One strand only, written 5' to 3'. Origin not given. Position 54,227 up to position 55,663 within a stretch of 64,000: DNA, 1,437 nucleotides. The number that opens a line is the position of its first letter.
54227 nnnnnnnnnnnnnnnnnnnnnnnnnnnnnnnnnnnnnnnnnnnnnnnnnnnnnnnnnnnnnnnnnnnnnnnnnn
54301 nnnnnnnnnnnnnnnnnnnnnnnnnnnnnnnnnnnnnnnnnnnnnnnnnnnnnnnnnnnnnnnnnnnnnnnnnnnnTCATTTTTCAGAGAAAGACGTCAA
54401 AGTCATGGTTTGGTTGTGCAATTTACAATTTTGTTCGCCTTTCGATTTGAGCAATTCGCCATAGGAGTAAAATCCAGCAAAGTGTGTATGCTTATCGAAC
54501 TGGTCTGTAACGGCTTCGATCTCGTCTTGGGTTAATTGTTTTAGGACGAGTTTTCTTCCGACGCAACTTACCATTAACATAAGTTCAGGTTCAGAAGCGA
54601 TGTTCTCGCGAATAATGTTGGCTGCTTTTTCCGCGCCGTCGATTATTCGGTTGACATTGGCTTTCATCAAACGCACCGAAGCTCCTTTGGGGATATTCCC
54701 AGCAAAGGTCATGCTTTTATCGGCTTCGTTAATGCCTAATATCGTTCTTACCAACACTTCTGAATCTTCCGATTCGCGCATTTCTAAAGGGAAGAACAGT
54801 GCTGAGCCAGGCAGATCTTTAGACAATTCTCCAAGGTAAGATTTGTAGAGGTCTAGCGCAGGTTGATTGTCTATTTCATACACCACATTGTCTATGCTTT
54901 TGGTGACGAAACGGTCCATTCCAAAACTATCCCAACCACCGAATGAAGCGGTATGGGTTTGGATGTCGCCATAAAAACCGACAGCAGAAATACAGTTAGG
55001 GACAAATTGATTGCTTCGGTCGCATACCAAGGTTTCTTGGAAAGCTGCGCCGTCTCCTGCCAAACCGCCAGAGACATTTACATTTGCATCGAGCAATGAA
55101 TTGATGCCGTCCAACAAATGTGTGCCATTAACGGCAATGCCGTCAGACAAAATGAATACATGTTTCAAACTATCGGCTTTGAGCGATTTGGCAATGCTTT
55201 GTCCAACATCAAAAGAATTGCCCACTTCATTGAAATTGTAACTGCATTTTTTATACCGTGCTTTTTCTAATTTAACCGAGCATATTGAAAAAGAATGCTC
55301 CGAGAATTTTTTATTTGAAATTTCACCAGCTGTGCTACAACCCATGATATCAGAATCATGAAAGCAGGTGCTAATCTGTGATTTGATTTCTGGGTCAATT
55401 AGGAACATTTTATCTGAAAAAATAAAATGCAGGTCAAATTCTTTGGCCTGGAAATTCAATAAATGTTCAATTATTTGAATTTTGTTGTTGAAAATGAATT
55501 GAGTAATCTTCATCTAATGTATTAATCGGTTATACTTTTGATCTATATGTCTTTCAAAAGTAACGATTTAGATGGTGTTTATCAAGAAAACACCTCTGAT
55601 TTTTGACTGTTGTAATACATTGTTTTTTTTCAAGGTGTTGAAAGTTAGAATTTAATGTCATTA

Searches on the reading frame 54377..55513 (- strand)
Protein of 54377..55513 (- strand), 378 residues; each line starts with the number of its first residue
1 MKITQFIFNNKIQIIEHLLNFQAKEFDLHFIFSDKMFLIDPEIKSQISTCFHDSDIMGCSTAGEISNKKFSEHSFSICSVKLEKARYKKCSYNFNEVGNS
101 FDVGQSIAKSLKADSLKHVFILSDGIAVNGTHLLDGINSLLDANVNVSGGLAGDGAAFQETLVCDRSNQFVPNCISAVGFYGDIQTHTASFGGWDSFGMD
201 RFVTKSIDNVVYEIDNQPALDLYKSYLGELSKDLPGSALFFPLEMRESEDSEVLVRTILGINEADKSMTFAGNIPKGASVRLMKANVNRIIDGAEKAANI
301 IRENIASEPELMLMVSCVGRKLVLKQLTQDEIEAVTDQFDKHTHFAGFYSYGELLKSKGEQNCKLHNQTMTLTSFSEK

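Call 15: search_protein_families(library=pfam, proteins=[window:54377-55513:-], max_evalue=0.001)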
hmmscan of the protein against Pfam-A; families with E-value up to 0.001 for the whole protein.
window:54377-55513:- (378 aa): 2 families
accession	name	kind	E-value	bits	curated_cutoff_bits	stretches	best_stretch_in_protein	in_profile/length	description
PF08495.15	FIST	-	1.5e-40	139.6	23.2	1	28-217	2-189/189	FIST N domain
PF10442.14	FIST_C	-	2.4e-37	128.4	28.5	1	219-354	1-129/131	FIST C domain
